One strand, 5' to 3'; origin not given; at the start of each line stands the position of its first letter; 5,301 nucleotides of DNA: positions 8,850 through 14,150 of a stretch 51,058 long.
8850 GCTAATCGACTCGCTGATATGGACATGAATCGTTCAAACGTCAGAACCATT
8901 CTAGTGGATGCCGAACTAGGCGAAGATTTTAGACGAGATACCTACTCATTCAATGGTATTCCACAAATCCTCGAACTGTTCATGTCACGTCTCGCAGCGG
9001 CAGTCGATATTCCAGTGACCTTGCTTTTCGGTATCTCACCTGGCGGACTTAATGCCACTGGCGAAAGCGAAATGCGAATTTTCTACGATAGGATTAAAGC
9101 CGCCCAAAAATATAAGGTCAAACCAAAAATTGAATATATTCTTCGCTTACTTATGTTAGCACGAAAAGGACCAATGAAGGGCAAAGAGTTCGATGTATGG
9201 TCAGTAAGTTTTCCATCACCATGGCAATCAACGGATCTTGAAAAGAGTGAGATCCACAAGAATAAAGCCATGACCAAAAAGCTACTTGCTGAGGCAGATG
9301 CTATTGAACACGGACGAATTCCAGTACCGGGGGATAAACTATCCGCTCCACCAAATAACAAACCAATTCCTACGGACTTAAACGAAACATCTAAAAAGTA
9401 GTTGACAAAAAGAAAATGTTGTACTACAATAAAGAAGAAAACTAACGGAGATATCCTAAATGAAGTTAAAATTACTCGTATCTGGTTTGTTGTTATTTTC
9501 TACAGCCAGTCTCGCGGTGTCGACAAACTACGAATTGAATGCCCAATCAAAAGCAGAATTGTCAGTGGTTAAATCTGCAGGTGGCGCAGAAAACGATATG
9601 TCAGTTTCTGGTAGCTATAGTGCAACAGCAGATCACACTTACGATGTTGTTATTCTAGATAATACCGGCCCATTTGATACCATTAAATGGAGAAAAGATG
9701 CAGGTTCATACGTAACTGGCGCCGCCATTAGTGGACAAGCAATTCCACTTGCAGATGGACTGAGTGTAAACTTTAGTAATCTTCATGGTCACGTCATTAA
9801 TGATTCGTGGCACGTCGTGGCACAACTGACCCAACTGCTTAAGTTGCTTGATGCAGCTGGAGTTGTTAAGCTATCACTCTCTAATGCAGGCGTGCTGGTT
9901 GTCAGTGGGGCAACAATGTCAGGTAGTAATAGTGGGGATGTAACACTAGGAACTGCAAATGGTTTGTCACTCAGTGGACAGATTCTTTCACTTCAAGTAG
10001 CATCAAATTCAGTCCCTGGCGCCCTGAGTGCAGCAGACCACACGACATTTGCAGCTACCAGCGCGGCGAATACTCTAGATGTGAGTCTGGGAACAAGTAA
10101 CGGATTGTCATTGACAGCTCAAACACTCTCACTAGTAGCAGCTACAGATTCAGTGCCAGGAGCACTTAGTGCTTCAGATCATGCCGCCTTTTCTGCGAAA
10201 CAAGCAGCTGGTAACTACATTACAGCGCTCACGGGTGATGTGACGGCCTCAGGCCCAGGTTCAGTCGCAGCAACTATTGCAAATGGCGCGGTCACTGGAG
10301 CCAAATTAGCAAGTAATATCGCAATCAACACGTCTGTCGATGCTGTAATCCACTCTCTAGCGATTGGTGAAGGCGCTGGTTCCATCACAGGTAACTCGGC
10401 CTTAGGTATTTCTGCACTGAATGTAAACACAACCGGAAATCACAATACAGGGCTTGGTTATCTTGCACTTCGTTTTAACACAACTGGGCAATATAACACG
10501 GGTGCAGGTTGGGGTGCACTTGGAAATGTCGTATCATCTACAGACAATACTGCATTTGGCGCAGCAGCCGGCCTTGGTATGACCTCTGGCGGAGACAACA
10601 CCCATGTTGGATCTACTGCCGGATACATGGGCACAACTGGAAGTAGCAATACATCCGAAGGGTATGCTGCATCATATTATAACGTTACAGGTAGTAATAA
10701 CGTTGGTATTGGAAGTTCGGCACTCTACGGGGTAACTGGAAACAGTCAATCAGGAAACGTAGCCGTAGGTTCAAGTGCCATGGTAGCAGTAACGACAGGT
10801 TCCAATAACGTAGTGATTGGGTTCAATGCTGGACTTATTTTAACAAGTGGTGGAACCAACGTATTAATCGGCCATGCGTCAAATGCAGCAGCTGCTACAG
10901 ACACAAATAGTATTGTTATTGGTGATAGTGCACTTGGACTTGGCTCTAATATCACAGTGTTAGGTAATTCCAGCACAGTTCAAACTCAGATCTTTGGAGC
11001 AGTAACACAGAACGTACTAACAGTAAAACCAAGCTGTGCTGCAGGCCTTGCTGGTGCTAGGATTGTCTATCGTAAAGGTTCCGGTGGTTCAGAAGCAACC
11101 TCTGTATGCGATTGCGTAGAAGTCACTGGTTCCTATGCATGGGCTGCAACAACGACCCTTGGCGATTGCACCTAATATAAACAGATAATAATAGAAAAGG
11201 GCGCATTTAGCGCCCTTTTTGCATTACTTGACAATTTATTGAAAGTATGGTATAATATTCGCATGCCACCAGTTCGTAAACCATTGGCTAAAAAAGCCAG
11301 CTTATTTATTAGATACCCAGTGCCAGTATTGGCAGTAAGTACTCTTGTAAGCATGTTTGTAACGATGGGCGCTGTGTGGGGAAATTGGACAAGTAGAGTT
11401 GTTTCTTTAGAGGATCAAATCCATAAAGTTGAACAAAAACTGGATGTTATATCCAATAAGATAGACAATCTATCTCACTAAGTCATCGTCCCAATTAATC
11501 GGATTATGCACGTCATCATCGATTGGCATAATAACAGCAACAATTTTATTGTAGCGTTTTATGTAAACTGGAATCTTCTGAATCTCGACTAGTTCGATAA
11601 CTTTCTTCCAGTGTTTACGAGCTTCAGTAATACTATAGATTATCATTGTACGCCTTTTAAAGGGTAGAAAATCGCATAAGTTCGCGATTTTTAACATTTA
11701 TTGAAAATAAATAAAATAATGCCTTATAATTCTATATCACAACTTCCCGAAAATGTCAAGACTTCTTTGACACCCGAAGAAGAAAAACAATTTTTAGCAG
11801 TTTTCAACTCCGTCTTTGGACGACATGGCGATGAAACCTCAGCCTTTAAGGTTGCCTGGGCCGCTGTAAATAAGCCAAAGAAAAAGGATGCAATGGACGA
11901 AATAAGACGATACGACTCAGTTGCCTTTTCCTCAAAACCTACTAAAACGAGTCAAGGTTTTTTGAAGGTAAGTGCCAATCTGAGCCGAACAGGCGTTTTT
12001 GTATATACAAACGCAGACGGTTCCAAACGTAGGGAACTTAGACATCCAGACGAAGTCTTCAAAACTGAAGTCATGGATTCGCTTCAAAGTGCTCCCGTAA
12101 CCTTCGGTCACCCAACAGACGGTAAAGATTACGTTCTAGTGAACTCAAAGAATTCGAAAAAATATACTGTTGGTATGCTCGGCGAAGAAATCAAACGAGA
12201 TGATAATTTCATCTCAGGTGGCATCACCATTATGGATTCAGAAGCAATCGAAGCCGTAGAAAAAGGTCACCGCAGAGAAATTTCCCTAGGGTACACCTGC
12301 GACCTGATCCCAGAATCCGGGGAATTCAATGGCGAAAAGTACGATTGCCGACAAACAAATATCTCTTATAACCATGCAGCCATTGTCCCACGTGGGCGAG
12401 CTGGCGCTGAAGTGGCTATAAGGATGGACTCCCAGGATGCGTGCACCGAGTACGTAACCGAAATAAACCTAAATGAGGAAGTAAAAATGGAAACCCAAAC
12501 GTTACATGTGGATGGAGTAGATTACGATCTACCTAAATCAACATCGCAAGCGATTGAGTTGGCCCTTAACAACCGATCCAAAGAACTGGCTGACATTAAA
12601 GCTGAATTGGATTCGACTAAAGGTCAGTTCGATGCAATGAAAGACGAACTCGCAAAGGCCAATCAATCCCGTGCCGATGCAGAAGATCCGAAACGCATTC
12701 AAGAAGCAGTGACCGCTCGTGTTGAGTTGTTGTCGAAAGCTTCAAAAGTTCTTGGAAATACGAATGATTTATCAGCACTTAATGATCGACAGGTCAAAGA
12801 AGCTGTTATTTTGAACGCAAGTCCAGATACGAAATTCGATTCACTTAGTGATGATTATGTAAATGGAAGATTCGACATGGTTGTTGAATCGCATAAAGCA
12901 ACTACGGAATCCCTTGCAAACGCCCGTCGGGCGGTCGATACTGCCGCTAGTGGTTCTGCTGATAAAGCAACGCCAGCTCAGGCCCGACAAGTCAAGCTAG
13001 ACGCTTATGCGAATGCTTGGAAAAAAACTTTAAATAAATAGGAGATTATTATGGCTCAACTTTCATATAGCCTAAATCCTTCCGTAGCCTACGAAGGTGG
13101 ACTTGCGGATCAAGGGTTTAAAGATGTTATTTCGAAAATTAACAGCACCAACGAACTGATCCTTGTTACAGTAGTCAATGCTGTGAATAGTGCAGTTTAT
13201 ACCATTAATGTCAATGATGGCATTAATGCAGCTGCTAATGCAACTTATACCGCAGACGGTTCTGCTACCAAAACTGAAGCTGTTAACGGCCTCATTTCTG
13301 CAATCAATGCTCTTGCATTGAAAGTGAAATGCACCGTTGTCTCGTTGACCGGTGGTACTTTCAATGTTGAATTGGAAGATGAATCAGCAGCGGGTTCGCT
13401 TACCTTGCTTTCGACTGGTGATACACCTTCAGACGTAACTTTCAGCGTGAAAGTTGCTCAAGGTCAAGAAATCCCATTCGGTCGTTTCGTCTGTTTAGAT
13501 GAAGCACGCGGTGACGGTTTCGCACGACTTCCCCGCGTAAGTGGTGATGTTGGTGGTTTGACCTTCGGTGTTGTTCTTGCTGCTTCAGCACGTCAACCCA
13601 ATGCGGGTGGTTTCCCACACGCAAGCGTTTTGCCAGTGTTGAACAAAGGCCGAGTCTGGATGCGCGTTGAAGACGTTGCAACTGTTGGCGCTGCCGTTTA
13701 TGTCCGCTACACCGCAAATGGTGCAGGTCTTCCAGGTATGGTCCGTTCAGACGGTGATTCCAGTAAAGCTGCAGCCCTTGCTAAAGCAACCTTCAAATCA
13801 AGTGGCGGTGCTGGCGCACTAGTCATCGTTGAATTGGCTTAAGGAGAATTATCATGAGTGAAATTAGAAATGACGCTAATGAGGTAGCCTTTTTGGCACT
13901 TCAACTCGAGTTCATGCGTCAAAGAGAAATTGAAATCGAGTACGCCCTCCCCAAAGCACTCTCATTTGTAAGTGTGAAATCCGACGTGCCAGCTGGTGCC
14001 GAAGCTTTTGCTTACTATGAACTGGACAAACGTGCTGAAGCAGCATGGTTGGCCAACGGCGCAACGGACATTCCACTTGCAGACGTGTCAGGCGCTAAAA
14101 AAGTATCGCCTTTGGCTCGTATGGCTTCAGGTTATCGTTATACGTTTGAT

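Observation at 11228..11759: Convergent, 3'-overlapping pair: leaderless membrane coiled-coil protein versus an orphan Phd/YefM-like antitoxin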

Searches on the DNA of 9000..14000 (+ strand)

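Call 4: search_dna_similar(query=window:9000-14000:+, collection=phages, mode=near)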
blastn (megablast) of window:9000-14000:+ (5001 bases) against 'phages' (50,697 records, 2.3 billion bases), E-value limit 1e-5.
No match.
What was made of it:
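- Tried and rejected: Megablast of 9000-14000 against phages gave no match (call 4).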

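Call 54: search_rna_families(source=window, start=11100, end=11900, threshold=evalue, max_evalue=1)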
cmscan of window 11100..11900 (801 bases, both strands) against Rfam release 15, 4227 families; matches with E-value up to 1: 8.
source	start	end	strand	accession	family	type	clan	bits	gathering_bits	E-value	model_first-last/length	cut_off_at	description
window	11159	11220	+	RF02057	STnc40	Gene; sRNA;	-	28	45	0.013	1-70/70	no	Salmonella enterica sRNA STnc40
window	11174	11295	-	RF01858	RsaF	Gene; sRNA;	-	26.6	60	0.0072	1-119/119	no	RNA Staph. aureus F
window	11186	11268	-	RF02029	sraA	Gene; sRNA;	-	25.6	56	0.15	1-95/95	no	sraA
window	11176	11229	+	RF02066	STnc320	Gene; sRNA;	-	22.4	50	0.12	1-55/55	no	Salmonella enterica sRNA STnc320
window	11187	11234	-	RF02066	STnc320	Gene; sRNA;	-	19.8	50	0.49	1-55/55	no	Salmonella enterica sRNA STnc320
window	11185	11309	+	RF01808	MicX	Gene; sRNA;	-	19.3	75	0.086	1-194/194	no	MicX Vibrio cholerae sRNA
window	11188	11227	-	RF03975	mir-5881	Gene; miRNA;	-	17.8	87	0.45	1-67/67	no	mir-5881 microRNA precursor family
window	11195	11252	-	RF02601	BASRCI337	Gene; sRNA;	-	14.3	229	0.65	97-189/191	no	Brucella sRNA CI337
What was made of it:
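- On Type I toxin-antitoxin (membrane toxin plus antisense RNA): No Rfam family reached threshold in 11100-11900 (call 54).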

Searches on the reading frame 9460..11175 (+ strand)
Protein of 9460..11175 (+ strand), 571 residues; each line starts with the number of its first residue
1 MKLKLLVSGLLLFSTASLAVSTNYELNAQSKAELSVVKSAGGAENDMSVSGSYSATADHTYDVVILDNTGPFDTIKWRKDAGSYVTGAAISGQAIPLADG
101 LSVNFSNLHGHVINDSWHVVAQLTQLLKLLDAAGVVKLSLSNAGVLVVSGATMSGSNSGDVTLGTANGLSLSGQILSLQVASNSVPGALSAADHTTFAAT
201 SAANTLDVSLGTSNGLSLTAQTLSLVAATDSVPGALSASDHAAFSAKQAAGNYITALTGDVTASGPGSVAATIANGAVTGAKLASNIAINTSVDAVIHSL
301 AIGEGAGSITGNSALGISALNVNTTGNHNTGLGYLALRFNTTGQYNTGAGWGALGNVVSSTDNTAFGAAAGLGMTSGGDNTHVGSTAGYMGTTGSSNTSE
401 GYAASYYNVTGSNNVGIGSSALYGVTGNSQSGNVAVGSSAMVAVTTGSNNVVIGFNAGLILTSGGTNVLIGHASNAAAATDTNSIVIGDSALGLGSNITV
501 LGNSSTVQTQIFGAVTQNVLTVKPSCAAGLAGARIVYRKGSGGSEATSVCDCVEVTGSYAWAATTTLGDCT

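Call 5: search_protein_families(library=pfam, proteins=[window:9460-11175:+], max_evalue=1)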
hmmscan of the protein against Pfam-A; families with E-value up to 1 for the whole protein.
window:9460-11175:+ (571 aa): 0 families

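Call 6: search_protein_families(library=phrogs, proteins=[window:9460-11175:+], max_evalue=0.1)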
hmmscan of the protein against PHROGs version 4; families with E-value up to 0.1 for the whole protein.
window:9460-11175:+ (571 aa): 3 families
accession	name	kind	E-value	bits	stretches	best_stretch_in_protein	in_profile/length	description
phrog_6002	-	head and packaging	7.8e-23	81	2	361-497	700-835/1183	virion structural protein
phrog_4636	-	tail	6.4e-13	49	3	401-504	259-371/763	tail spike protein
phrog_23837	-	head and packaging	1.1e-08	35.4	1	201-486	118-402/507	virion structural protein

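Call 24: search_protein_families(library=ncbifam, proteins=[window:9460-11175:+], max_evalue=1)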
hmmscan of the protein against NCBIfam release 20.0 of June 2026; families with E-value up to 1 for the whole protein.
window:9460-11175:+ (571 aa): 0 families

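Call 25: search_protein_families(library=padloc, proteins=[window:9460-11175:+], max_evalue=1)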
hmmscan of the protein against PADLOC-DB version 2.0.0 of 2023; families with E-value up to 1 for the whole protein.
window:9460-11175:+ (571 aa): 0 families
